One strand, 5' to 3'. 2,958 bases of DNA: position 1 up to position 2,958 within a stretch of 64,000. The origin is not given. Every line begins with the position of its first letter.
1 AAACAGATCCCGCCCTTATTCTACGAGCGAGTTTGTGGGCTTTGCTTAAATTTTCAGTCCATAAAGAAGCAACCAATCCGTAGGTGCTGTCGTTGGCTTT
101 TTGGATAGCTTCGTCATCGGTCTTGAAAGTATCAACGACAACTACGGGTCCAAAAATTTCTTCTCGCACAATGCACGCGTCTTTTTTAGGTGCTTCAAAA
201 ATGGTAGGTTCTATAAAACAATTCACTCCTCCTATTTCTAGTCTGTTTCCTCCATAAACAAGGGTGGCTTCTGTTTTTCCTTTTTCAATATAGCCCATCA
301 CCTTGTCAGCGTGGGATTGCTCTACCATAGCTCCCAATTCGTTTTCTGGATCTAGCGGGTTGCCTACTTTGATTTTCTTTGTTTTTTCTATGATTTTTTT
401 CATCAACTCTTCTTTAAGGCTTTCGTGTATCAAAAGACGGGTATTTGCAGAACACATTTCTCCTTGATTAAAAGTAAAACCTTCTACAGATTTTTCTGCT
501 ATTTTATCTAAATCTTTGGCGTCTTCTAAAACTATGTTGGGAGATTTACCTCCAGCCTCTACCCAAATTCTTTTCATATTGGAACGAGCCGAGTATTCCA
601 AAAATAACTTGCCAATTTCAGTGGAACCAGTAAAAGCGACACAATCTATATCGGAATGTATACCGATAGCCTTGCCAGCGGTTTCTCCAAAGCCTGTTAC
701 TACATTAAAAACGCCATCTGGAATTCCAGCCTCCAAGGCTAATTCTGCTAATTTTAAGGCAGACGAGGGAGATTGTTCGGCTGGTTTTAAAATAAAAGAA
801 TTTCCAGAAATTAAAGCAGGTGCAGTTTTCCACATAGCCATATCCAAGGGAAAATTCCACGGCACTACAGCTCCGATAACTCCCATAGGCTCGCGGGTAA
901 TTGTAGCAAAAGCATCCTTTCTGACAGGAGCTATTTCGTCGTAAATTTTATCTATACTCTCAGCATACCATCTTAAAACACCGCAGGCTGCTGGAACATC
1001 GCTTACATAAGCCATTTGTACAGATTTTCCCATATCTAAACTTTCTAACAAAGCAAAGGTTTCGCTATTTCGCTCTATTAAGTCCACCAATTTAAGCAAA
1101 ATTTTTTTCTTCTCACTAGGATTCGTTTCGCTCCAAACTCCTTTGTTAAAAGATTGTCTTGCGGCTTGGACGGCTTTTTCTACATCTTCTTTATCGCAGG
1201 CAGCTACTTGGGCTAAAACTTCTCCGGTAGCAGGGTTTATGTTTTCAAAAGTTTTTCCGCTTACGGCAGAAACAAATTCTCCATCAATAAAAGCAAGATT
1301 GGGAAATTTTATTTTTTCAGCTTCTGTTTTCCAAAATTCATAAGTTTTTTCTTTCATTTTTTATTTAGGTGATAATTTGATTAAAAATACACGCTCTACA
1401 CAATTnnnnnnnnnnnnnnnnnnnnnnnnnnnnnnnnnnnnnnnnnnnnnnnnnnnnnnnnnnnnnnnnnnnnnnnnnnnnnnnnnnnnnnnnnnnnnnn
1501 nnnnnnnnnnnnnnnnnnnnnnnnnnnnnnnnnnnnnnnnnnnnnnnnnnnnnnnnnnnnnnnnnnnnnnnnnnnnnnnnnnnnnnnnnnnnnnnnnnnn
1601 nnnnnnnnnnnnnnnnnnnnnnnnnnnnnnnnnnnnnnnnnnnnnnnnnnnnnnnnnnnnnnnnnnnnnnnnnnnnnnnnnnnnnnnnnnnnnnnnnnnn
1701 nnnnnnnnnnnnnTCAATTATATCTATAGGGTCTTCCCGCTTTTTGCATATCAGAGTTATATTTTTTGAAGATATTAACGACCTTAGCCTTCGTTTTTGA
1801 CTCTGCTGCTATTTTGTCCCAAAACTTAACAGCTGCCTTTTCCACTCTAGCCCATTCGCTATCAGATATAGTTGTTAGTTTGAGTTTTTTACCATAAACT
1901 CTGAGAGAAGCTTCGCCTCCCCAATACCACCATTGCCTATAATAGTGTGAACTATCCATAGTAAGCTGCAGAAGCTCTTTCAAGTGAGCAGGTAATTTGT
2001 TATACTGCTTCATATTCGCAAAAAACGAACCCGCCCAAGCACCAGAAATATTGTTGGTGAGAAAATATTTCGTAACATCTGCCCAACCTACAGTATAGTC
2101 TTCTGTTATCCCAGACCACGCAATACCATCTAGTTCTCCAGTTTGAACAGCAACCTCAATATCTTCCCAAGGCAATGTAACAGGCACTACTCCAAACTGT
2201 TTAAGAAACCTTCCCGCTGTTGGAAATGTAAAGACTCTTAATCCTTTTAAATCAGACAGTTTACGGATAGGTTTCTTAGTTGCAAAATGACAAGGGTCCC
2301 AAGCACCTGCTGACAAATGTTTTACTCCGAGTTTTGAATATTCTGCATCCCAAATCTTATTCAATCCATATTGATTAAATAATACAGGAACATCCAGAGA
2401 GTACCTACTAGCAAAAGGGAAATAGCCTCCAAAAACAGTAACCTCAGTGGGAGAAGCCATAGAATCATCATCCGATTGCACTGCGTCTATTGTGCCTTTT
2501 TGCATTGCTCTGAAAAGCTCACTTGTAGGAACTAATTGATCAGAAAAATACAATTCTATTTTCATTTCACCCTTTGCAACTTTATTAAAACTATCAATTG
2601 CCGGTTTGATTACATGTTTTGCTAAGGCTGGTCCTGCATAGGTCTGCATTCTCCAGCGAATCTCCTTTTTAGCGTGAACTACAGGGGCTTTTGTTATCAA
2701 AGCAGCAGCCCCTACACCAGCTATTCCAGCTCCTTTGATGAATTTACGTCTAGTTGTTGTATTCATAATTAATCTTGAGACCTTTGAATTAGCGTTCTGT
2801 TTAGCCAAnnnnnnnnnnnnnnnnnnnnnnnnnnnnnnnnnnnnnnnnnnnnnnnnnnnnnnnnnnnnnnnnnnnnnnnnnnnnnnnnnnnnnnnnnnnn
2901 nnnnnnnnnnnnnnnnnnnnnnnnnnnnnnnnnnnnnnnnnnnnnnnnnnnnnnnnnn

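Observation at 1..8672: Histidine decarboxylase divergently adjacent to an amine:pyruvate aminotransferase-SDR-TRAP transporter-aldehyde dehydrogenase gene cluster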

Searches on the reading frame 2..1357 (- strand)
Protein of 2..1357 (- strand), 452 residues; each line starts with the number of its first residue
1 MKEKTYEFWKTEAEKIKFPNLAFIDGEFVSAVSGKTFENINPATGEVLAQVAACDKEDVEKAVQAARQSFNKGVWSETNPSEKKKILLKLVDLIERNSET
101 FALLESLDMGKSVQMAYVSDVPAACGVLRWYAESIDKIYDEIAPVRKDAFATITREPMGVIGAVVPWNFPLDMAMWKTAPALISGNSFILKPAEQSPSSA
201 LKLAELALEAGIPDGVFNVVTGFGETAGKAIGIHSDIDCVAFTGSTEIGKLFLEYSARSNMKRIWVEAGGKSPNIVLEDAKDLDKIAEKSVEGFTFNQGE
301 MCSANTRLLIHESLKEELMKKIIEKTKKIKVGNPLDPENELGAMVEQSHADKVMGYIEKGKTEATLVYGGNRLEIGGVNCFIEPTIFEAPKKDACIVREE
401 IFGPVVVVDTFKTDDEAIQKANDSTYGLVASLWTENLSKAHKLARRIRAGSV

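Call 6: search_protein_families(library=ncbifam, proteins=[window:2-1357:-])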
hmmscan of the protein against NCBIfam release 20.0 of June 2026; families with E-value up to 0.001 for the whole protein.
seq(452 aa): 44 families (the best 25 are shown)
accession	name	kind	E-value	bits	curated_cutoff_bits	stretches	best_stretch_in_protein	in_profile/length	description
NF007352.0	PRK09847.1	equivalog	4.5e-161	536.7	850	1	4-452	4-449/495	aldehyde dehydrogenase PuuC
TIGR01804.1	BADH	equivalog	4.5e-135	450.7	668.6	1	23-452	1-429/467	betaine-aldehyde dehydrogenase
NF009725.0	PRK13252.1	equivalog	5.9e-130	434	593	1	22-451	9-436/488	betaine-aldehyde dehydrogenase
NF045736.1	PaDhStyDRhodo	equivalog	3.8e-127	424.7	800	1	22-452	5-435/479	phenylacetaldehyde dehydrogenase StyD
NF045735.1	PaDhStyDPseudo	equivalog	2.8e-125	418.7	850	1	21-452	4-439/483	phenylacetaldehyde dehydrogenase StyD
TIGR02299.1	HpaE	equivalog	9e-124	413.7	638.35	1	22-451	3-433/488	5-carboxymethyl-2-hydroxymuconate semialdehyde dehydrogenase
NF010000.0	PRK13473.1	subfamily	9.3e-121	403.7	615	1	22-452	5-430/475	aminobutyraldehyde dehydrogenase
NF050026.1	AcaldDHExaC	equivalog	2.8e-120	402.3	900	1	22-452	18-451/503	acetaldehyde dehydrogenase ExaC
TIGR03216.1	OH_muco_semi_DH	equivalog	1e-105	354.2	693.25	1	22-450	3-435/481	2-hydroxymuconic semialdehyde dehydrogenase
NF042993.1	AlphKGSA_gudD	equivalog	1.6e-100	337.2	770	1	22-451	6-435/481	alpha-ketoglutaric semialdehyde dehydrogenase GucD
NF006916.0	PRK09407.1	equivalog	7.5e-97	325.1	521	1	31-452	30-447/526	succinic semialdehyde dehydrogenase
NF040648.1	lactal_redase_Meth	equivalog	9.1e-96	321.7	650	1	23-452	2-419/463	lactaldehyde dehydrogenase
TIGR03374.1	ABALDH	equivalog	1.7e-95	320.6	909.3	1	23-450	5-427/472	aminobutyraldehyde dehydrogenase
NF052305.1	DioxValDhHalo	equivalog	5e-95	319.2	750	1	22-451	7-435/483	2,5-dioxovalerate dehydrogenase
TIGR01780.1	SSADH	subfamily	7.7e-95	318.4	646.35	1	40-451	2-409/448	succinate-semialdehyde dehydrogenase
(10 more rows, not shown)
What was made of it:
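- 1..1351 (-): Aldehyde dehydrogenase, HinD-like (N-terminal 450 aa; the gene runs off the window start). The best NCBIfam match is PuuC, 537 bits, below its equivalog cut-off (call 6).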

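Call 80: search_solved_structures(query=window:2-1357:-, max_evalue=1e-110)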
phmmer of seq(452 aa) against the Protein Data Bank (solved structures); distinct sequences matched with E-value up to 1e-110: 34.
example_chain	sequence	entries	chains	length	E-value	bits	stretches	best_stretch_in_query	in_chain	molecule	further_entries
5iuu_A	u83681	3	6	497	6.3e-146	490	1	5-452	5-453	Aldehyde dehydrogenase family protein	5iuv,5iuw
6b4r_A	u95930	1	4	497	2.2e-145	488.2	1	5-452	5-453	KauB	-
7jso_A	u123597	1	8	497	1.2e-144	485.8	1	5-452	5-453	Aldehyde dehydrogenase family protein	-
4lih_A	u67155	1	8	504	2.3e-141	474.9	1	4-452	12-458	Gamma-glutamyl-gamma-aminobutyraldehyde dehydrogenase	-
7uyy_A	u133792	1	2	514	9.9e-134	449.8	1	13-451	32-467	Aldehyde dehydrogenase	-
4pz2_A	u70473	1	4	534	5.6e-118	397.9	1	14-451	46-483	ZmALDH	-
5gtk_A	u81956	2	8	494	2e-117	396.1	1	22-452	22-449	Betaine-aldehyde dehydrogenase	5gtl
5gt6_A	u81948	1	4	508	2.2e-117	396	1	22-452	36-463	Betaine-aldehyde dehydrogenase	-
1bi9_A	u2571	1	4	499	2.9e-117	395.5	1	16-452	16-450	RETINAL DEHYDROGENASE TYPE II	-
4qf6_A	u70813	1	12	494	9.6e-117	393.8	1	22-452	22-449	Aldehyde dehydrogenase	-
4qet_A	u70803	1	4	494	1.9e-116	392.9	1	22-452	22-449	Aldehyde dehydrogenase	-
6alj_A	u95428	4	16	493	5.1e-116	391.4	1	16-452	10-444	Aldehyde dehydrogenase 1A2 | Retinal dehydrogenase 2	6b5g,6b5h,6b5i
9r6n_A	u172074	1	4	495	5.1e-116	391.4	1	16-452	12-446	Retinal dehydrogenase 2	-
4x2q_A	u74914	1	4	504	5.4e-116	391.4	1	16-452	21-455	Retinal dehydrogenase 2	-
9r3z_A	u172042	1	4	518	5.9e-116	391.2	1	16-452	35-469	Retinal dehydrogenase 2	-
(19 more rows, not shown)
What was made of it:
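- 1..1351 (-): The best solved relatives are 5iuu, 6b4r (KauB) and 7jso, at 486-490 bits (call 80).
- ALDH: the nearest solved relatives are aryl-/amino-aldehyde dehydrogenases (call 80).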

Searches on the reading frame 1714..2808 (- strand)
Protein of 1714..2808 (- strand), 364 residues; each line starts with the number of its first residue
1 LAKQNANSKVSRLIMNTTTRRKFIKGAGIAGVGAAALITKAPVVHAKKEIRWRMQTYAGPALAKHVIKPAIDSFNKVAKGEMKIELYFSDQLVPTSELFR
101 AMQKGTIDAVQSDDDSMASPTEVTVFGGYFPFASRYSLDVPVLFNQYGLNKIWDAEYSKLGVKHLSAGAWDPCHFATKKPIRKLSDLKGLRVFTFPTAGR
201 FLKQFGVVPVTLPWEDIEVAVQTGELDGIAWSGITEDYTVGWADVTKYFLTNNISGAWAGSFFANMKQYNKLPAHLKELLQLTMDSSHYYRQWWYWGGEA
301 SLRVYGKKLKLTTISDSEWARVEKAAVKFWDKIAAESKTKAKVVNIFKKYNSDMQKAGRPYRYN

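Call 6: search_protein_families(library=ncbifam, proteins=[window:1714-2808:-])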
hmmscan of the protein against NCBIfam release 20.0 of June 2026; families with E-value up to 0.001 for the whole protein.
window:1714-2808:- (364 aa): 3 families
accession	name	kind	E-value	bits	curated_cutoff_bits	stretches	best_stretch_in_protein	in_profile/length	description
NF037995.1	TRAP_S1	subfamily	7.5e-17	61.5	50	1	73-286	22-233/271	TRAP transporter substrate-binding protein DctP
TIGR00787.1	dctP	subfamily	2.7e-11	43.4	175.05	1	73-290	21-237/257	DctP family TRAP transporter solute-binding subunit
TIGR01409.1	TAT_signal_seq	domain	4.9e-05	23.5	16.7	1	18-46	1-29/29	twin-arginine translocation signal domain-containing protein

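Call 7: search_protein_families(library=pfam, proteins=[window:1714-2808:-])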
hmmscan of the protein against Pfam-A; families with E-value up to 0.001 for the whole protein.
window:1714-2808:- (364 aa): 1 family
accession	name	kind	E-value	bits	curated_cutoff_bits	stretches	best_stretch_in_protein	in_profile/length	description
PF03480.18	DctP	-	1.6e-22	80.6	23.4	1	74-336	22-285/286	Bacterial extracellular solute-binding protein, family 7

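Call 16: search_solved_structures(query=window:1714-2808:-, max_evalue=0.001)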
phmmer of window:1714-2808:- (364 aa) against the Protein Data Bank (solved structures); distinct sequences matched with E-value up to 0.001: 52.
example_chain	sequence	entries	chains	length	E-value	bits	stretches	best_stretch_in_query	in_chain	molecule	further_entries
4uab_A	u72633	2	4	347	7e-172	575.1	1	45-363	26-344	Twin-arginine translocation pathway signal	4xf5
4yzz_A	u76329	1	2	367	9.7e-14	54.9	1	20-277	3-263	TRAP TRANSPORTER SOLUTE BINDING PROTEIN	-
4yic_A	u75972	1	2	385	1.1e-13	54.7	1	20-278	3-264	TRAP TRANSPORTER SOLUTE BINDING PROTEIN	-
5cm6_A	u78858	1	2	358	1.5e-13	54.3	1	177-354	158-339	TRAP dicarboxylate transporter-DctP subunit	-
2zzv_A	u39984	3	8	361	3.7e-13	52.9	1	17-337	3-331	ABC transporter, solute-binding protein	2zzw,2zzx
4pet_A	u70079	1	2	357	3.9e-12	49.6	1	80-298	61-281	Extracellular solute-binding protein, family 7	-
4n6d_A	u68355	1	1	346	3.2e-11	46.6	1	121-281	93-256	TRAP dicarboxylate transporter-DctP subunit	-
8t9t_A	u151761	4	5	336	7.2e-11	45.4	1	24-334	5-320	Isethionate-binding periplasmic protein DctP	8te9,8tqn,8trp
7ug8_A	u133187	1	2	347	1.4e-10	44.4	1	49-334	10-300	Ketoacid-binding protein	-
2hzk_A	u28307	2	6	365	2.5e-10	43.7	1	20-300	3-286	TRAP-T family sorbitol/mannitol transporter, periplasmic binding protein, SmoM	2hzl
4p1e_A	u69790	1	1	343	3.4e-09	39.9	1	78-273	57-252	TRAP dicarboxylate transporter, DctP subunit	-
2pfy_A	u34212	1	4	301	4.4e-09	39.5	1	80-280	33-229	Putative exported protein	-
2hpg_A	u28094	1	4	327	6.8e-09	38.9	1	80-286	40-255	ABC transporter, periplasmic substrate-binding protein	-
4n6k_A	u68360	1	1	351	1.8e-08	37.6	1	76-289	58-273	TRAP dicarboxylate transporter-DctP subunit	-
24gg_A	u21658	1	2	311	1.9e-08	37.4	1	58-336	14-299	DctP family TRAP transporter solute receptor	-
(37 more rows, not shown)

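Call 18: search_solved_structures(query=window:1714-2808:-, max_evalue=1e-100, show_alignments=1)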
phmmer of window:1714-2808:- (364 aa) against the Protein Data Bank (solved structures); distinct sequences matched with E-value up to 1e-100: 1.
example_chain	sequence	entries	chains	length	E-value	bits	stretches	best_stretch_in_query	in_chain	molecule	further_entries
4uab_A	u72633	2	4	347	7e-172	575.1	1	45-363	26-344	Twin-arginine translocation pathway signal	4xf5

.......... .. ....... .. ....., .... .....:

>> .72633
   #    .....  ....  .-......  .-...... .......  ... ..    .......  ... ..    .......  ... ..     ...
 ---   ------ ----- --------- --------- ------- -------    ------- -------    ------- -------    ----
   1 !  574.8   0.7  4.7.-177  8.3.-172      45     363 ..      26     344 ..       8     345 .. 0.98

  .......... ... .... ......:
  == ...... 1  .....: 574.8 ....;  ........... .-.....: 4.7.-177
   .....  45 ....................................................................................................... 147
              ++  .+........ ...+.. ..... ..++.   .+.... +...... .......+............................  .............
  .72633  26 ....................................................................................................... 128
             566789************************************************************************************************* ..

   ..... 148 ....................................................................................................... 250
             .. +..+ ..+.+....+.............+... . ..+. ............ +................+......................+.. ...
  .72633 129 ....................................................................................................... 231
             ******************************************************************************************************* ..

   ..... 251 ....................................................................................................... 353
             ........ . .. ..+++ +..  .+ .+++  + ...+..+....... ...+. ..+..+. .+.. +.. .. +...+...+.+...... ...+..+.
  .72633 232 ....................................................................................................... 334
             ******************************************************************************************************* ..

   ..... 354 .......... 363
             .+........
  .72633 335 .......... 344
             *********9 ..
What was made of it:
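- The TRAP system is the ethanolamine type (calls 16, 18).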

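Call 24: find_related_loci(query=window:1714-2808:-, collection=genome_contigs, flank=10000)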
Query window:1714-2808:- (364 aa) in genome_contigs; peptide patterns used: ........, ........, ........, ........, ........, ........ (x = any residue, [..] = any of these).
600 stretches matched a pattern (row limit reached: there are more); 595 encode a relative of the query (tblastn E <= 1e-3); the best 80 are kept; 80 distinct loci.
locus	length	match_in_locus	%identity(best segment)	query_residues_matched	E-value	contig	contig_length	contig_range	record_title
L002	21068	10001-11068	82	12-364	0e+0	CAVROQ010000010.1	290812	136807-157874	MAG: uncultured Gammaproteobacteria bacterium isolate MFD03804.bin.1.8 genome assembly, contig: contig_21908, whole geno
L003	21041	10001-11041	83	14-364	0e+0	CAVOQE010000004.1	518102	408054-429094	MAG: uncultured Alphaproteobacteria bacterium isolate MFD09964.bin.1.10 genome assembly, contig: contig_23485, whole gen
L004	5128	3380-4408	82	18-364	0e+0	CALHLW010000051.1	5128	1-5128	MAG: uncultured Neomegalonema sp. isolate R2_Bin_Bin_77_1 genome assembly, contig: c_000000151220, whole genome shotgun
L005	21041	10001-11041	83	14-364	0e+0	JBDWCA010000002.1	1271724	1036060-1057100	MAG: Anderseniella sp. isolate AQ.31.F.A4_36_8 AQ_31_F_A4_36_8_000000000002, whole genome shotgun sequence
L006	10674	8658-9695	84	18-363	0e+0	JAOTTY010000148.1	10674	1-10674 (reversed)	MAG: Gammaproteobacteria bacterium isolate 13_July_SF_Bin35 13_July_SF_Bin35_scaffold_2610_c1, whole genome shotgun sequ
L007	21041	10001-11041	83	14-364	0e+0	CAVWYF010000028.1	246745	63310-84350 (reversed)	MAG: uncultured Alphaproteobacteria bacterium isolate MFD03551.bin.2.108 genome assembly, contig: contig_4097, whole gen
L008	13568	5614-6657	81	15-363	0e+0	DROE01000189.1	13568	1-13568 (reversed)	MAG TPA_asm: Devosia sp. isolate HyVt-528 HyVt-528_k145_454013, whole genome shotgun sequence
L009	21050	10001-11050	81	16-364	0e+0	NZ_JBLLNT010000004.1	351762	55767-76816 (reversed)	MAG: Thalassospira sp. isolate amkv27 tig00000463, whole genome shotgun sequence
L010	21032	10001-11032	82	17-363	0e+0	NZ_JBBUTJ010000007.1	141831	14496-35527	Kiloniella sp. GXU_MW_B19 Scaffold7, whole genome shotgun sequence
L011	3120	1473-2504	83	20-363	0e+0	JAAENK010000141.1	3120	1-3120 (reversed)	MAG: Gammaproteobacteria bacterium isolate Bse_30 BseG_CONTIG1865240, whole genome shotgun sequence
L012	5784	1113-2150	83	18-363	0e+0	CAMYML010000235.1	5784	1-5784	MAG: uncultured Gammaproteobacteria bacterium isolate FO_M_Gamma_012 genome assembly, contig: scaffold_12672, whole geno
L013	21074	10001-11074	81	10-364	0e+0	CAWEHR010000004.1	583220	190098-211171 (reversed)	MAG: uncultured Gammaproteobacteria bacterium isolate MFD09779.bin.1.234 genome assembly, contig: contig_31171, whole ge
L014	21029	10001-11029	84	18-363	0e+0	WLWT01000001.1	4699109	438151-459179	MAG: Gammaproteobacteria bacterium isolate MH-Pat-all_autometa_1-5 scf7180000017258.4699109, whole genome shotgun sequen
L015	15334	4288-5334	81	16-363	0e+0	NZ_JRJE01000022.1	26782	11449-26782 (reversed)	Thalassospira australica strain NP 3b2 scaffold_18, whole genome shotgun sequence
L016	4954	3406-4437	81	18-363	0e+0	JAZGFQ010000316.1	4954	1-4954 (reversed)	MAG: Arenicellales bacterium isolate SCS4bin.50 SCS4bin.50_316, whole genome shotgun sequence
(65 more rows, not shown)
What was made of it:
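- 1714..2766 (-): TRAP solute-binding protein of the ethanolamine type (EtoX/Csal_0678 orthologue), with a Tat signal. It is 77-87% identical to 80 genomic homologues (call 24).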
